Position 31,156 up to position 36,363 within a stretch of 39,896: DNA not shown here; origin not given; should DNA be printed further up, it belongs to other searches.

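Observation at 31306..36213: Single 1635-aa protein fusing a Hanks kinase, a STAND NTPase, TPRs, a GAF domain and a complete sigma54 enhancer-binding module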

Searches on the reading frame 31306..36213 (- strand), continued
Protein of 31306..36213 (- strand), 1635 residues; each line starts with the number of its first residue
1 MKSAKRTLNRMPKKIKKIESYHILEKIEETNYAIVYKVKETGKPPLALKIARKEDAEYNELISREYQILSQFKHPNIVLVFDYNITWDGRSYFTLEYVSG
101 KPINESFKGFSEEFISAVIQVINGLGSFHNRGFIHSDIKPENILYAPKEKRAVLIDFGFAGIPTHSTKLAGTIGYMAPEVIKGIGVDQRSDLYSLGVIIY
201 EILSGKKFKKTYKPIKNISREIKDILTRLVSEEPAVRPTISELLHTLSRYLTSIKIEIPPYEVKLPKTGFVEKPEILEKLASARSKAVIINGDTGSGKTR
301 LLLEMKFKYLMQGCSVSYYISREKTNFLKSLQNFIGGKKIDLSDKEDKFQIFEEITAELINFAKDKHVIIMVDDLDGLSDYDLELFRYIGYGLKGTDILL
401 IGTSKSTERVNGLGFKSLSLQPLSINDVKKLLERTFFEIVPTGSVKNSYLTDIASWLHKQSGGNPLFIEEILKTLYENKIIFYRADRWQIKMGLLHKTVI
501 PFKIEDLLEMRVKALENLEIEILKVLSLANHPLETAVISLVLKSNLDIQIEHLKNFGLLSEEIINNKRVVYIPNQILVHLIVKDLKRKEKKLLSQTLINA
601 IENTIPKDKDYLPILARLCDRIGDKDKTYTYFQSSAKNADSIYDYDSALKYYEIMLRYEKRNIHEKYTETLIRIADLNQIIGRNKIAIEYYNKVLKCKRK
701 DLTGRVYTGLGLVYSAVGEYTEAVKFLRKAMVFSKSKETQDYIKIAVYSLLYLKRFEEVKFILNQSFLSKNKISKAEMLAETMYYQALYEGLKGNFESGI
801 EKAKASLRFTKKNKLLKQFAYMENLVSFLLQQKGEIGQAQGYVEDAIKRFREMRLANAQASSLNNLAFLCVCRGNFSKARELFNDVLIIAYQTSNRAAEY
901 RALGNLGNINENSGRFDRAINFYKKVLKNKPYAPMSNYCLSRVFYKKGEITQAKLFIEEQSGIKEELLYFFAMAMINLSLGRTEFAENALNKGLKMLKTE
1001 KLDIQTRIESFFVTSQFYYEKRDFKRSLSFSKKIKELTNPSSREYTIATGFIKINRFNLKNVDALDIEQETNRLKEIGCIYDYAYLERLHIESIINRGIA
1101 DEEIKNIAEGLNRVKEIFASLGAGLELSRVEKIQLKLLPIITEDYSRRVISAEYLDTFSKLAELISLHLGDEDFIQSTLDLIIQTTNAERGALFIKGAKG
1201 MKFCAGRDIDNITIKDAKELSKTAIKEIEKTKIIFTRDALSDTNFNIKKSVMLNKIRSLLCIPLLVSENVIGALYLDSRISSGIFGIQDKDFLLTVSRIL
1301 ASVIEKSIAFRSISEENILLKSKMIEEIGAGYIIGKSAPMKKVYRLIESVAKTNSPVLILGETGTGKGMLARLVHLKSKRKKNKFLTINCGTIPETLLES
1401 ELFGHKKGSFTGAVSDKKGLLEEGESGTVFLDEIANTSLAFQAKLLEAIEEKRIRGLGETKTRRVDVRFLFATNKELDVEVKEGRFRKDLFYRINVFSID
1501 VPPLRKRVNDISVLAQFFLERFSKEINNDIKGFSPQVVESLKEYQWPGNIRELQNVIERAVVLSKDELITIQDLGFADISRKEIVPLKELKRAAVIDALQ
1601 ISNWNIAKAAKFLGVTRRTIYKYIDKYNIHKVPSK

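Call 34: search_protein_families(library=pfam, proteins=[L009:766-2547:+, L009:2544-3497:+, L009:3344-5401:+, L010:2935-5061:+, L010:5146-6138:+, L010:6190-8115:+], max_evalue=0.00001)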
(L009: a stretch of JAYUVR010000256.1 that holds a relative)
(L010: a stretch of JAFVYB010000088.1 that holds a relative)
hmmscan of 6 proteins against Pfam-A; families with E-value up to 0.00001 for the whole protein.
L009:766-2547:+ (593 aa): 3 families
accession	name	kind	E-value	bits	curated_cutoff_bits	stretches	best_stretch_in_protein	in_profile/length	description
PF00069.31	Pkinase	-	3.3e-55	187.8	31.7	1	11-260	1-253/263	Protein kinase domain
PF07714.23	PK_Tyr_Ser-Thr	-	8.5e-35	120.7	23.1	1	13-259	3-249/258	Protein tyrosine and serine/threonine kinase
PF03109.22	ABC1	-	4.3e-11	42.8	22.9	1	78-171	136-228/244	ABC1 atypical kinase-like domain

L009:2544-3497:+ (317 aa): 0 families

L009:3344-5401:+ (685 aa): 9 families
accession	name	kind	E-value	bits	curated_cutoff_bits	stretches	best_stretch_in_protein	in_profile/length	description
PF00158.32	Sigma54_activat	-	1.2e-71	240.3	20.2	1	369-535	1-167/168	Sigma-54 interaction domain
PF14532.12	Sigma54_activ_2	-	2.6e-21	76.7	25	1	370-540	1-138/138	Sigma-54 interaction domain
PF25601.1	AAA_lid_14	-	9.3e-21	73.9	27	1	541-611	1-71/87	AAA+ ATPase lid domain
PF01590.32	GAF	-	5.7e-12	46.8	22.4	1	205-339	1-131/133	GAF domain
PF13185.12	GAF_2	-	1e-11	45.6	28.6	1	204-342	2-136/136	GAF domain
PF02954.25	HTH_8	-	2.5e-10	40.3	22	1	628-666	3-41/42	Bacterial regulatory protein, Fis family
PF16697.10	Yop-YscD_cpl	-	1.7e-06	28.6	33.2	1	73-149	10-91/94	Inner membrane component of T3SS, cytoplasmic domain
PF13492.12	GAF_3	-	2.4e-06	28.4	27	1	206-343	2-129/129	GAF domain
PF07728.20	AAA_5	-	5.3e-06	26.9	22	0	393-513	2-125/139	AAA domain (dynein-related subfamily)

L010:2935-5061:+ (708 aa): 3 families
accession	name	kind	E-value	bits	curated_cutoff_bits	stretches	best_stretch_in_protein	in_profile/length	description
PF00069.31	Pkinase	-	4.3e-52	177.5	31.7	1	25-275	1-253/263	Protein kinase domain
PF07714.23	PK_Tyr_Ser-Thr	-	8.8e-34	117.4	23.1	1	28-274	4-249/258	Protein tyrosine and serine/threonine kinase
PF03109.22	ABC1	-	3.5e-10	39.9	22.9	1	75-187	115-229/244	ABC1 atypical kinase-like domain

L010:5146-6138:+ (330 aa): 0 families

L010:6190-8115:+ (641 aa): 9 families
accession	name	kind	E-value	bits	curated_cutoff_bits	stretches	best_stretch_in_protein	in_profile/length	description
PF00158.32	Sigma54_activat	-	7.6e-73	244.2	20.2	1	310-476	1-167/168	Sigma-54 interaction domain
PF14532.12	Sigma54_activ_2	-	1.5e-21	77.5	25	1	311-481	1-138/138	Sigma-54 interaction domain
PF25601.1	AAA_lid_14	-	1.3e-18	67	27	1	482-552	1-71/87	AAA+ ATPase lid domain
PF13185.12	GAF_2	-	5.8e-14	52.9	28.6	1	147-282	4-135/136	GAF domain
PF01590.32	GAF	-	9.6e-14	52.5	22.4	1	147-279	2-130/133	GAF domain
PF02954.25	HTH_8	-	6.4e-10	39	22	1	570-606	4-40/42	Bacterial regulatory protein, Fis family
PF07728.20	AAA_5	-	1.8e-08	34.9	22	1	334-453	2-124/139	AAA domain (dynein-related subfamily)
PF13191.12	AAA_16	-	3.6e-06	28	32.6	0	318-415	13-109/167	AAA ATPase domain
PF00004.35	AAA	-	8.6e-06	26.7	21.2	0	334-468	1-128/131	ATPase family associated with various cellular activities (AAA)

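Call 37: search_solved_structures(query=A1, max_evalue=0.001)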
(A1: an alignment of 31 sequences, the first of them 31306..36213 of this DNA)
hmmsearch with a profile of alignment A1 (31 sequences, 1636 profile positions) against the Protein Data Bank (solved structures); distinct sequences matched with E-value up to 0.001: 3164 (the best 60 are shown).
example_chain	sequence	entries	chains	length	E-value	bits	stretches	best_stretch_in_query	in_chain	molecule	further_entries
4l4u_A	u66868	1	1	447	1.7e-128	433.5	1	1303-1631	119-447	Transcriptional regulator (NtrC family)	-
1ojl_A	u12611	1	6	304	5.8e-123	415.2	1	1332-1625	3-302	TRANSCRIPTIONAL REGULATORY PROTEIN ZRAR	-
9qq6_C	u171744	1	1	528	8.4e-123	414.7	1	1291-1634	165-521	Nif-specific regulatory protein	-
1ny5_A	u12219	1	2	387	1.5e-114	387.3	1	1303-1574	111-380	transcriptional regulator (NtrC family)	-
4ly6_A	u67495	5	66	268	1.8e-112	380.4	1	1313-1574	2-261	Transcriptional regulator (NtrC family)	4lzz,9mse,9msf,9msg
1ny6_A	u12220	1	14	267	2e-112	380.3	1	1314-1574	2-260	transcriptional regulator (NtrC family)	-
8p53_C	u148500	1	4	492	5.9e-112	378.7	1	1333-1633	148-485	Transcriptional regulator FleQ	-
3m0e_A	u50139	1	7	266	9.5e-111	374.7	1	1315-1574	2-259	Transcriptional regulator (NtrC family)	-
5exx_A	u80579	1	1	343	6.4e-110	372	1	1333-1627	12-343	Transcriptional regulator FleQ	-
6iy8_A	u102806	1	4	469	9.5e-110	371.4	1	1312-1574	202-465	Positive regulator CapR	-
3dzd_A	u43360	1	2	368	3.1e-107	363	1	1333-1570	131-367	Transcriptional regulator (NtrC family)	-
26jl_A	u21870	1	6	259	1.3e-105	357.7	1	1332-1577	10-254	Flagellar regulatory protein A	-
6jdi_A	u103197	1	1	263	1.5e-105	357.5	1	1333-1581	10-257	Nitrogen assimilation regulatory protein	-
6jdl_A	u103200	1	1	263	2.6e-104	353.4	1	1333-1581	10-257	Nitrogen assimilation regulatory protein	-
6j7e_A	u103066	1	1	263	2.6e-104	353.4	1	1333-1581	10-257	Nitrogen assimilation regulatory protein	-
7ejw_C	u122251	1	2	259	5.7e-104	352.2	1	1333-1578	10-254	Transcriptional regulator FleQ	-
5exp_A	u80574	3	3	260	6.3e-104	352.1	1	1333-1577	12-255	Transcriptional regulator FleQ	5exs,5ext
8pb9_D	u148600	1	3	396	2.2e-103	350.3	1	1333-1577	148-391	Transcriptional regulator FleQ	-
5ep2_A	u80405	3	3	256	3.5e-100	339.7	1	1333-1579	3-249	Putative repressor protein luxO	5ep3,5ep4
5ep1_A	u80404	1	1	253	4.6e-100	339.3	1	1333-1576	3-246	Putative repressor protein luxO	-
5nss_F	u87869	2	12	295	8.8e-90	305.2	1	1329-1575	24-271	Psp operon transcriptional activator | Transcription activator PspF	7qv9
9q90_1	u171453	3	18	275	1.2e-89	304.8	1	1330-1575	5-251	Psp operon transcriptional activator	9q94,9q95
5m7n_A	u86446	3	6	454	2.5e-88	300.4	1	1303-1627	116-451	Nitrogen assimilation regulatory protein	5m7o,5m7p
7v2b_A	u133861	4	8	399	3.5e-72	246.9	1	1330-1575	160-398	VpsR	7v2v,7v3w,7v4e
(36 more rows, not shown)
